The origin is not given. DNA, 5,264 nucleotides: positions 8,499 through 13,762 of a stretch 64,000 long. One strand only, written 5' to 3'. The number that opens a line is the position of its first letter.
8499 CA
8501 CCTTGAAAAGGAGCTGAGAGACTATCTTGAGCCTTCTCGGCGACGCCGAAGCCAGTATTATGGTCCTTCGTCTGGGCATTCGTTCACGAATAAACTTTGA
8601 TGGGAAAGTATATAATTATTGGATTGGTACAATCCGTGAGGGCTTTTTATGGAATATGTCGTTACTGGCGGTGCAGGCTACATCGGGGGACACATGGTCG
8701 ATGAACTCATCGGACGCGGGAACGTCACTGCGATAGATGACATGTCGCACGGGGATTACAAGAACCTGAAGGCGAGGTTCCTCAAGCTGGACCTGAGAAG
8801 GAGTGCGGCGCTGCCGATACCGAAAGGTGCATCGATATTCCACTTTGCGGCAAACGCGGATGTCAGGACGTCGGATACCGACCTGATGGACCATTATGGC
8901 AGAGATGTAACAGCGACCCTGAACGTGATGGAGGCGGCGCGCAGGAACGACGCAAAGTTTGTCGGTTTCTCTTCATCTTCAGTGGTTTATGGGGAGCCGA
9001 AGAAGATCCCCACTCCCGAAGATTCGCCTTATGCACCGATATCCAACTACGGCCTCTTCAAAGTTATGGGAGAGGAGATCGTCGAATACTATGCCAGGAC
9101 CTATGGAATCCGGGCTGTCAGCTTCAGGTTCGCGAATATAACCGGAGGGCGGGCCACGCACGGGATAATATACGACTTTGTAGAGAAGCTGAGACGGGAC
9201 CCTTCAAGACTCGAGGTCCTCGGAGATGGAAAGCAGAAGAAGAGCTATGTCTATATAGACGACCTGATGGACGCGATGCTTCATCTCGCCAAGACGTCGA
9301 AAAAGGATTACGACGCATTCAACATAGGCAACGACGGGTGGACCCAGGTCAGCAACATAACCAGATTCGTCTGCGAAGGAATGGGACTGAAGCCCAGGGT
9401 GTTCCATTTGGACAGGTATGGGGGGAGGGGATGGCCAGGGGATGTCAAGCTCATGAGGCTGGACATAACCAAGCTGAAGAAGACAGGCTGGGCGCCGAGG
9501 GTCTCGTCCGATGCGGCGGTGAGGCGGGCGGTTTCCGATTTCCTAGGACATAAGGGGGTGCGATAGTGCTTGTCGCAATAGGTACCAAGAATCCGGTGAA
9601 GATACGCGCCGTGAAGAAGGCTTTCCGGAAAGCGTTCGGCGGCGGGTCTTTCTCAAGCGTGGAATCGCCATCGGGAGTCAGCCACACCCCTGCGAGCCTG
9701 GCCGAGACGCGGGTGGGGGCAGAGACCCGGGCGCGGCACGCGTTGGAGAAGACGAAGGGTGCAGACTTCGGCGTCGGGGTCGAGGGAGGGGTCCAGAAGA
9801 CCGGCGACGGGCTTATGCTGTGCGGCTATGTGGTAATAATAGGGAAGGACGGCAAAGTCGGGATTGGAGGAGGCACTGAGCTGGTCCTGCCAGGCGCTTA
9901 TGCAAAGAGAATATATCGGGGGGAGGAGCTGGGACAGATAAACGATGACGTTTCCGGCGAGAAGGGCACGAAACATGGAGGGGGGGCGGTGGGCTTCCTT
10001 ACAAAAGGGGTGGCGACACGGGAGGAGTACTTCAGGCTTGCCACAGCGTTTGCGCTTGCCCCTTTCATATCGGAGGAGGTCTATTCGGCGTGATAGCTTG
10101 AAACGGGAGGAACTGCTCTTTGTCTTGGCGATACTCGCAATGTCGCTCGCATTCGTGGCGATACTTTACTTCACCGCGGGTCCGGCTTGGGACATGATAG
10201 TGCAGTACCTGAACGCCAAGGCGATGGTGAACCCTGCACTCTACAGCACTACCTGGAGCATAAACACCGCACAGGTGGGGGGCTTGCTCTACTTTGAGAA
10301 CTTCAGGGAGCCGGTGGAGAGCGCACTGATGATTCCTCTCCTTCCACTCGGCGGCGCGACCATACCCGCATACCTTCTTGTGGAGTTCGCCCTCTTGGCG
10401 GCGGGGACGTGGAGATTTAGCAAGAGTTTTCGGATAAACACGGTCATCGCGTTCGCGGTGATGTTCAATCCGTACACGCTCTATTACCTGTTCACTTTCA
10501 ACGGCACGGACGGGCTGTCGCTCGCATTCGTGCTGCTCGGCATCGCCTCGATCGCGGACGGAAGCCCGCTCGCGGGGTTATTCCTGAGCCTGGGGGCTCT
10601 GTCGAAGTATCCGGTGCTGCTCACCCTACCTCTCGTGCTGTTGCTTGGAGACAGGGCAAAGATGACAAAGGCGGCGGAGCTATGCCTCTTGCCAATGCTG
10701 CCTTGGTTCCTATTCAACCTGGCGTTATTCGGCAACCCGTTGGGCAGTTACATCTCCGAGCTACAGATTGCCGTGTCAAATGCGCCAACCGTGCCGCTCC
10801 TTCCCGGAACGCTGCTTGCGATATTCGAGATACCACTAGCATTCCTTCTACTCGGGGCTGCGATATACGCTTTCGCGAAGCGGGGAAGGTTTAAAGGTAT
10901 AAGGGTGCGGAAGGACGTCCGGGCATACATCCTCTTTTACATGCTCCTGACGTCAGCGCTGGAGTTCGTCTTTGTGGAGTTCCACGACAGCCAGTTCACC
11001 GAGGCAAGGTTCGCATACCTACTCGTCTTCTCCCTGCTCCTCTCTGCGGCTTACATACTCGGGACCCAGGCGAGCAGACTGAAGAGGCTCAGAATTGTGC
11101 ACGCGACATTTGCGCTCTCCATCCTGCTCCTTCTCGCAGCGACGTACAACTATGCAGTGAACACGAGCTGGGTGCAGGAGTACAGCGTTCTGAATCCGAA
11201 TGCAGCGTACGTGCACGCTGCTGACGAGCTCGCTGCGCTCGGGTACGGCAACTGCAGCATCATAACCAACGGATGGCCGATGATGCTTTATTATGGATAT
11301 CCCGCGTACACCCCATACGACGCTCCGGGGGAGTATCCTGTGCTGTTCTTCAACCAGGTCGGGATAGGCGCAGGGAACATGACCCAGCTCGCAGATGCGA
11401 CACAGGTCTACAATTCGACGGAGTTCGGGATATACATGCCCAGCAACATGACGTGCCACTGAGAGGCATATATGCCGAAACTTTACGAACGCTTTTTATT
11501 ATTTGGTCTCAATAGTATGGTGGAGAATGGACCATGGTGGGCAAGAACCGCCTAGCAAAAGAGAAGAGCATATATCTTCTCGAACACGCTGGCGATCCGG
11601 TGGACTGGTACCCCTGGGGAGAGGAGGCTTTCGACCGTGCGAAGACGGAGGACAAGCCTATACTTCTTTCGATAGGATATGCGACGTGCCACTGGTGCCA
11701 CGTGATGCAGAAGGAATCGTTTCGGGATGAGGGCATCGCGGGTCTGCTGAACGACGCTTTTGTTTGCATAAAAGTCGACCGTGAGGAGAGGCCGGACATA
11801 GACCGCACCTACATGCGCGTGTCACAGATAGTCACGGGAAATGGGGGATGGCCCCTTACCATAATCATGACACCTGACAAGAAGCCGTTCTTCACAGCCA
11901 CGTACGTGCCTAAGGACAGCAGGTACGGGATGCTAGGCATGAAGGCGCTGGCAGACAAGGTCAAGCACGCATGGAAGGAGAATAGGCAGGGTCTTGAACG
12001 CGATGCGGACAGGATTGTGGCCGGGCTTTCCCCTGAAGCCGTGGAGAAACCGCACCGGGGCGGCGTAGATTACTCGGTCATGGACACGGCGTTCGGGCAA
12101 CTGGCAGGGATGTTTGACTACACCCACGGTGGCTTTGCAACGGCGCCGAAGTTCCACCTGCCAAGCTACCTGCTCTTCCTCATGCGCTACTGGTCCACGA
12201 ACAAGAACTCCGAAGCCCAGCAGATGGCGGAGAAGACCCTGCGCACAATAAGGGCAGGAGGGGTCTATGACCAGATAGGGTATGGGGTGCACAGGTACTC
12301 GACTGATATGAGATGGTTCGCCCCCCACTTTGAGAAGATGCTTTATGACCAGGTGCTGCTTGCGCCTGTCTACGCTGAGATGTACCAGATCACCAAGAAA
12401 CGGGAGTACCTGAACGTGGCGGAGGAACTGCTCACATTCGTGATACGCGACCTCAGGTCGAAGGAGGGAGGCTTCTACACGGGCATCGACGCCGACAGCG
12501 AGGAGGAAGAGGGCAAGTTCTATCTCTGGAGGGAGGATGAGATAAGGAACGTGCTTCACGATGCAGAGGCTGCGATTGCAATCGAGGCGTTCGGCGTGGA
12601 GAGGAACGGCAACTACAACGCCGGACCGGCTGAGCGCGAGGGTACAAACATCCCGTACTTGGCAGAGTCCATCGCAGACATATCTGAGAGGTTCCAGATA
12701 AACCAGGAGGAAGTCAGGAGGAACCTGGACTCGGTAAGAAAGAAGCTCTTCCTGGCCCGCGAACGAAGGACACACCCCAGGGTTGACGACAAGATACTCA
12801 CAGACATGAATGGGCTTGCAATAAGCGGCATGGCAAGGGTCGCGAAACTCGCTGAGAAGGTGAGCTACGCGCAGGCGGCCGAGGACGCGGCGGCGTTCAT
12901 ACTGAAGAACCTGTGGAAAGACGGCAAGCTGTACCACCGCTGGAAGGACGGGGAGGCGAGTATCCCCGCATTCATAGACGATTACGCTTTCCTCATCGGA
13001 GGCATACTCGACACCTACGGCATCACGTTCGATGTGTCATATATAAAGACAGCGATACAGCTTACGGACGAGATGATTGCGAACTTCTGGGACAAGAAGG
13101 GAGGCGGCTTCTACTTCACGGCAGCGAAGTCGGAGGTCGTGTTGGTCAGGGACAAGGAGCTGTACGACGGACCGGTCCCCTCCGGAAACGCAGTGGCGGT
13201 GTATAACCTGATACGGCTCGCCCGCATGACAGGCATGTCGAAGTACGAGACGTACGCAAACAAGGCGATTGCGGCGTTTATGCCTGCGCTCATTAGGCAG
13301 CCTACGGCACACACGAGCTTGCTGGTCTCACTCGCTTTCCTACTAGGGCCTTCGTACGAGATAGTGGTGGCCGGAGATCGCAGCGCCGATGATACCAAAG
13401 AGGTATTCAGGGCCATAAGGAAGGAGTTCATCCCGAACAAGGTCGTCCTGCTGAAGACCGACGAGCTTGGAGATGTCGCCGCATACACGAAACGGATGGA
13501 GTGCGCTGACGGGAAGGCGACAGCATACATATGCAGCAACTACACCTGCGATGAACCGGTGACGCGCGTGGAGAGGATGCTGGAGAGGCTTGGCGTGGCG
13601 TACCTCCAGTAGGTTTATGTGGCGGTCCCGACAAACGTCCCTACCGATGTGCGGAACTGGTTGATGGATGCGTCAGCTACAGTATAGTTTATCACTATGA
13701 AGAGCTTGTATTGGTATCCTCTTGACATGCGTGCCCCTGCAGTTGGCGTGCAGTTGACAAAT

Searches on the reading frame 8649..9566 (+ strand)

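Call 24: search_protein_families(library=pfam, proteins=[window:8649-9566:+], max_evalue=0.001)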
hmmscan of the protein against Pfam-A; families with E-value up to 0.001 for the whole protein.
window:8649-9566:+ (305 aa): 6 families
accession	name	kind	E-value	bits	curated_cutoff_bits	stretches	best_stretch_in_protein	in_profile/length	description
PF01370.27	Epimerase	-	2.6e-43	148.6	20.9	1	4-227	2-240/240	NAD dependent epimerase/dehydratase family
PF16363.11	GDP_Man_Dehyd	-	1.1e-32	114.3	27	1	5-292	2-330/332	GDP-mannose 4,6 dehydratase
PF04321.23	RmlD_sub_bind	-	3.2e-13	49.9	27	1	1-246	1-232/287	RmlD substrate binding domain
PF01073.25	3Beta_HSD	-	8.6e-09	35.3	22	1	4-215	1-230/280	3-beta hydroxysteroid dehydrogenase/isomerase family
PF07993.18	NAD_binding_4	-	2.2e-07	30.7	20.1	1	62-174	91-216/258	Male sterility protein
PF02719.21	Polysacc_synt_2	-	0.0001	22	20.2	0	61-169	79-176/293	Polysaccharide biosynthesis protein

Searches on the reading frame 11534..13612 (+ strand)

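Call 24: search_protein_families(library=pfam, proteins=[window:11534-13612:+], max_evalue=0.001)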
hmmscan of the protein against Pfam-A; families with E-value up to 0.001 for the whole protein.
window:11534-13612:+ (692 aa): 3 families
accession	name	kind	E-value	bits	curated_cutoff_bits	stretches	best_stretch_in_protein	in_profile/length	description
PF03190.21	Thioredox_DsbH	-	9.6e-74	247.2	27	1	4-165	1-162/163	Protein of unknown function, DUF255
PF13899.12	Thioredoxin_7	-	8.9e-10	39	27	1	24-88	1-65/83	Thioredoxin-like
PF07470.19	Glyco_hydro_88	-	5.7e-06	26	26.6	0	254-320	68-121/352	Glycosyl Hydrolase Family 88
